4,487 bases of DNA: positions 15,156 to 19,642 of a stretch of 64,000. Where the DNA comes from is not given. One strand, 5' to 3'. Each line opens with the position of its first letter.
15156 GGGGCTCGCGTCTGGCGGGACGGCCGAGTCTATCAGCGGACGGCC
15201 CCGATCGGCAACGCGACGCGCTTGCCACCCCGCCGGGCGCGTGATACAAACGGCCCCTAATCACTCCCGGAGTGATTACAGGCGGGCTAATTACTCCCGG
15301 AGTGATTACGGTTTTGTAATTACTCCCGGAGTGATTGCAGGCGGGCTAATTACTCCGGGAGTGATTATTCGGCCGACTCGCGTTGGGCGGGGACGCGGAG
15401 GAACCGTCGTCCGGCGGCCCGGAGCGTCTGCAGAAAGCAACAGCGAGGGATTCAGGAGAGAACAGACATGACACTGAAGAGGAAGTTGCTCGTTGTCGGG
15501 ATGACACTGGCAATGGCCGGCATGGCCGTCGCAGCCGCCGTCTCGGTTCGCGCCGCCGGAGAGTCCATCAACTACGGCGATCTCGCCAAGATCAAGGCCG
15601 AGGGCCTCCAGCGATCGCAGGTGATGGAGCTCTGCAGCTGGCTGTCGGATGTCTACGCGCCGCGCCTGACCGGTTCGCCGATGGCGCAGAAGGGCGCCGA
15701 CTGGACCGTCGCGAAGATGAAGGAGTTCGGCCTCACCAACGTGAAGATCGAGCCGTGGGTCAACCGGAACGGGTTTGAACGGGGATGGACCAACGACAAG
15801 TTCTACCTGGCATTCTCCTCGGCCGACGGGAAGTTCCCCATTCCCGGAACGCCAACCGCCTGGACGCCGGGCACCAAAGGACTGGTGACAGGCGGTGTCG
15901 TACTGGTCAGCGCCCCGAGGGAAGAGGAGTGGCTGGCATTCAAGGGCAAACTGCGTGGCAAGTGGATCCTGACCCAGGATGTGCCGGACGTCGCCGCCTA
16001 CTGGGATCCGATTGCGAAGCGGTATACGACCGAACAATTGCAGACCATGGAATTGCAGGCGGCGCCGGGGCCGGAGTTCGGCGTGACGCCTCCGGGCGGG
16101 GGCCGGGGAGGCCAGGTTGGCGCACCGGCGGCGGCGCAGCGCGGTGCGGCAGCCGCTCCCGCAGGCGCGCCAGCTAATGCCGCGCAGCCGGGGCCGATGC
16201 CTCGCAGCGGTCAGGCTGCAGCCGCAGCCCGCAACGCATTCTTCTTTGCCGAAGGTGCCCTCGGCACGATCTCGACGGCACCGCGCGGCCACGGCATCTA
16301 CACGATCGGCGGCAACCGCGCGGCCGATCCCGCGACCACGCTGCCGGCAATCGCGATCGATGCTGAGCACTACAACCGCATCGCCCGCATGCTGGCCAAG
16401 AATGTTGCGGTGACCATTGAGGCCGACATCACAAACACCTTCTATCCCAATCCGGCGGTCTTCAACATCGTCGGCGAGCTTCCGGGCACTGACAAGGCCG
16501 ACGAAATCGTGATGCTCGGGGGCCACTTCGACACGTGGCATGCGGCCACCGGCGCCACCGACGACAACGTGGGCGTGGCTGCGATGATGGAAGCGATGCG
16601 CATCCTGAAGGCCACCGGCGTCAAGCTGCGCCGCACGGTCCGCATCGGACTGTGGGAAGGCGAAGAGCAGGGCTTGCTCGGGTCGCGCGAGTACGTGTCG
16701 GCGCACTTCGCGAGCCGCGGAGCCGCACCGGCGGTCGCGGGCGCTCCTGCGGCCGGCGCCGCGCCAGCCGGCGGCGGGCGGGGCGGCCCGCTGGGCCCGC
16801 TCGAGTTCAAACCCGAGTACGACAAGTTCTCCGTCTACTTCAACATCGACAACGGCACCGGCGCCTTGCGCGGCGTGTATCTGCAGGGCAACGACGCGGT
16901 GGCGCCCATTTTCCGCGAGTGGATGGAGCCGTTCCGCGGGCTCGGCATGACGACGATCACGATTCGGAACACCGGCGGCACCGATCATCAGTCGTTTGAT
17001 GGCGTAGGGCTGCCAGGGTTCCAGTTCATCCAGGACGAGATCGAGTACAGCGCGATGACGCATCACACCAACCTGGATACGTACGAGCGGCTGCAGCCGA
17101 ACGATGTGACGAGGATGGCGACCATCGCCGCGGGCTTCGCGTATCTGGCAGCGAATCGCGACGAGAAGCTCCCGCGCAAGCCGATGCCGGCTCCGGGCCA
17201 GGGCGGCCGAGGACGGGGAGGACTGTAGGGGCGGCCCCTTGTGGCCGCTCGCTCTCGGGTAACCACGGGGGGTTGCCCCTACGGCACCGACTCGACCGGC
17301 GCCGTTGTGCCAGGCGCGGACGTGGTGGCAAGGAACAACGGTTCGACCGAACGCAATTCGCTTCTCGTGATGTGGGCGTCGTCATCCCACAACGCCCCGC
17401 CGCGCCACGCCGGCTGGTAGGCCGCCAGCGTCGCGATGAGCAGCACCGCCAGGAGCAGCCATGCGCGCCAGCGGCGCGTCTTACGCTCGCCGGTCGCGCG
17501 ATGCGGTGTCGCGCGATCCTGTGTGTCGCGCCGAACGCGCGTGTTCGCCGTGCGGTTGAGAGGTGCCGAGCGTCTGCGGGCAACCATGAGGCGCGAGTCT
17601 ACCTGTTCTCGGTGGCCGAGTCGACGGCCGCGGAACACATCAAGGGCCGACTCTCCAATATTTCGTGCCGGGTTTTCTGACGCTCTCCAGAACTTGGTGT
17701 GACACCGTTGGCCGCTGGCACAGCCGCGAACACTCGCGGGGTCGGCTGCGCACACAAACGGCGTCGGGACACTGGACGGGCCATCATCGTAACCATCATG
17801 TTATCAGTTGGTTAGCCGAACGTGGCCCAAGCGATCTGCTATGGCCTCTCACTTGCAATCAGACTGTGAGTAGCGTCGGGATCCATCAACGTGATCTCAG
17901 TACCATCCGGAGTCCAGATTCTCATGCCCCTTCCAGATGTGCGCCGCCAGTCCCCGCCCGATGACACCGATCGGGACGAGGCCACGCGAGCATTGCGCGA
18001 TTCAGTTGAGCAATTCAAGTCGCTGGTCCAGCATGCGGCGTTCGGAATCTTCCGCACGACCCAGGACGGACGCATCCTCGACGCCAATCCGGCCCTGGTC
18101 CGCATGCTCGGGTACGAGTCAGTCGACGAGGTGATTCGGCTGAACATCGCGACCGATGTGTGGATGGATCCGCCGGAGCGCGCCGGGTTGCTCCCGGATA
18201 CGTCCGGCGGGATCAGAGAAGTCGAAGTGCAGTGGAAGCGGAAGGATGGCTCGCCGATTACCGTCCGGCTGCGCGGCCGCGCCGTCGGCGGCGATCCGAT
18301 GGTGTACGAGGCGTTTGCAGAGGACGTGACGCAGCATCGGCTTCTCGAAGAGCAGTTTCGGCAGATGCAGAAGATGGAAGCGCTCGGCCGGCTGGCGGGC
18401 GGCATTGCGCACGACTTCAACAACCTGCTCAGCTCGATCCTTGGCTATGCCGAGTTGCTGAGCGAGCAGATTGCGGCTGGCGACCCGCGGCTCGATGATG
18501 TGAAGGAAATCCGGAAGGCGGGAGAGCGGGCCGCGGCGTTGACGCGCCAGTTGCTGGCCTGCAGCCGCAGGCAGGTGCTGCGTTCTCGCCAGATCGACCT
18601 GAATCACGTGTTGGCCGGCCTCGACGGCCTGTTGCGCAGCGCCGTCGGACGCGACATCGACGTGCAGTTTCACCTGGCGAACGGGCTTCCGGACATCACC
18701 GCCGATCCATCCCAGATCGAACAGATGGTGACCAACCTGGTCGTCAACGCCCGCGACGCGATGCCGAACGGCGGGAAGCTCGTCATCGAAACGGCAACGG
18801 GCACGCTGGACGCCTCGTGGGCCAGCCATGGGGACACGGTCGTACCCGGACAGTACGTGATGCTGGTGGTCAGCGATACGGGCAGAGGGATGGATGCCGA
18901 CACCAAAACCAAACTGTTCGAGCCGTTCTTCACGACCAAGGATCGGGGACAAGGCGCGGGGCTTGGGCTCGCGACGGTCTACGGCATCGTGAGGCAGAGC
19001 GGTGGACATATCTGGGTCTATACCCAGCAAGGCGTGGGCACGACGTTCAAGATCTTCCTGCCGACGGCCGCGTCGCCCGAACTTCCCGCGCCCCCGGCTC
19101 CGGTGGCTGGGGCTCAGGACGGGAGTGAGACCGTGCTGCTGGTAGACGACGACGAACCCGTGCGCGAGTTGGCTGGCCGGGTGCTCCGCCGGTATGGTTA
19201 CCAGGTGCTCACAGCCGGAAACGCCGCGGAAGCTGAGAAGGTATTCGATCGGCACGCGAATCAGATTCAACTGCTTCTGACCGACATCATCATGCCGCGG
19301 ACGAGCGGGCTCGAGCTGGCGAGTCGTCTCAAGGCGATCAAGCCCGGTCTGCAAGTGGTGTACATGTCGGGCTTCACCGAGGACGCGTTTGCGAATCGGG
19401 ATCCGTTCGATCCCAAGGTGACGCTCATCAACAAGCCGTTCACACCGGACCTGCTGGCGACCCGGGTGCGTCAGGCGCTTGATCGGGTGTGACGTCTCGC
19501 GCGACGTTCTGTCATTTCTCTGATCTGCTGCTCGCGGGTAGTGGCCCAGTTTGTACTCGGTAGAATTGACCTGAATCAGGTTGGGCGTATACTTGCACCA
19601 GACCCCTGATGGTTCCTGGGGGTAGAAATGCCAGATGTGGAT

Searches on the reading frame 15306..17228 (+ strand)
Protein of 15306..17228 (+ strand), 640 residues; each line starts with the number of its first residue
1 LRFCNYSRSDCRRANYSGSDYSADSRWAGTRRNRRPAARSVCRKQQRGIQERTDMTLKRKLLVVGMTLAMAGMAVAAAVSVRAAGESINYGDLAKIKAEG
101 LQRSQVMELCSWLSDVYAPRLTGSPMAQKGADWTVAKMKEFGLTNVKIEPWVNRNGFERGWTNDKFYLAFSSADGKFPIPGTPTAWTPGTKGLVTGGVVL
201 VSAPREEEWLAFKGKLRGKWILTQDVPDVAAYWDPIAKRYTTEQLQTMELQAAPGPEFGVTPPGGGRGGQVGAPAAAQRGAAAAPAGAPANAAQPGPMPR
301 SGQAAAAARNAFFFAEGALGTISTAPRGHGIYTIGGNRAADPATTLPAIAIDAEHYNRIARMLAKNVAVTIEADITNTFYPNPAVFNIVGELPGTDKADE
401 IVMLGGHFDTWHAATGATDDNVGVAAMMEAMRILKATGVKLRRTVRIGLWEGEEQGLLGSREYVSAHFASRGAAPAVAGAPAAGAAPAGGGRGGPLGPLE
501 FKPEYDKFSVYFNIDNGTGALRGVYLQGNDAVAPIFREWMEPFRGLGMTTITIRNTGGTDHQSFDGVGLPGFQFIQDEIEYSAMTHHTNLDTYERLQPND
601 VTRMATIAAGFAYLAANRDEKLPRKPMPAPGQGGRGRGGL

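Call 20: search_protein_families(library=pfam, proteins=[window:15306-17228:+], max_evalue=0.0001)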
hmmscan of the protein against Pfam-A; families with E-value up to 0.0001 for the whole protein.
window:15306-17228:+ (640 aa): 2 families
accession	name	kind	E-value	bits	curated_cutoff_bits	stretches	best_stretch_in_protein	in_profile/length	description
PF04389.22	Peptidase_M28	-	3.6e-31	108.8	21.3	1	387-610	1-191/193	Peptidase family M28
PF01546.33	Peptidase_M20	-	4.7e-07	30.4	24.6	1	414-488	30-104/206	Peptidase family M20/M25/M40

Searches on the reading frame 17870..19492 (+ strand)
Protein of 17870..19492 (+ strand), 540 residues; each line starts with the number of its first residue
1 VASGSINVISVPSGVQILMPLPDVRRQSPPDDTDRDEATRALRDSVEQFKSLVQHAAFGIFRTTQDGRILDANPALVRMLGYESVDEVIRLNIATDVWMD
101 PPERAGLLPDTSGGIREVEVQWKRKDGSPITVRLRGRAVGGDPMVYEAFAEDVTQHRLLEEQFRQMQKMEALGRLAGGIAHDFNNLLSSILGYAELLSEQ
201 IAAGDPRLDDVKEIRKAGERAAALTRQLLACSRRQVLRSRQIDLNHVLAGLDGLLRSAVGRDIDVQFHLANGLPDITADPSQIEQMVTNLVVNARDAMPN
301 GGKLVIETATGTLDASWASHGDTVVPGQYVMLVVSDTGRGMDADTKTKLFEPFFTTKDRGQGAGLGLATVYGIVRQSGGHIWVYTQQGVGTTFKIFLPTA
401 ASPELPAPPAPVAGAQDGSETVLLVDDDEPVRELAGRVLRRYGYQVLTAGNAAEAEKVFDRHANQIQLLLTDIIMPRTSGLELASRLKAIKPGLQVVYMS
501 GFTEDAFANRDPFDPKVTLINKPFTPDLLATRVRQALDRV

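Call 20: search_protein_families(library=pfam, proteins=[window:17870-19492:+], max_evalue=0.0001)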
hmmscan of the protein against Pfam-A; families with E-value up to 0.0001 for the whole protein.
window:17870-19492:+ (540 aa): 6 families
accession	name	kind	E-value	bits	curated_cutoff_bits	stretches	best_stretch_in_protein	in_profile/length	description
PF02518.31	HATPase_c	-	9e-23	81.3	26.4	1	279-399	2-109/111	Histidine kinase-, DNA gyrase B-, and HSP90-like ATPase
PF00072.30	Response_reg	-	2.8e-17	63.3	30.2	1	422-533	1-110/111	Response regulator receiver domain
PF13426.13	PAS_9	-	5.7e-10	39.8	27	1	59-155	3-103/103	PAS domain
PF00512.31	HisKA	-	6e-10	39.5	26.9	1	172-234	2-63/66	His Kinase A (phospho-acceptor) domain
PF00989.32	PAS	-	2.3e-09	37.7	22.6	1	47-140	1-97/113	PAS fold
PF13188.13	PAS_8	-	6.4e-09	35.9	21.8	1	47-95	1-48/65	PAS domain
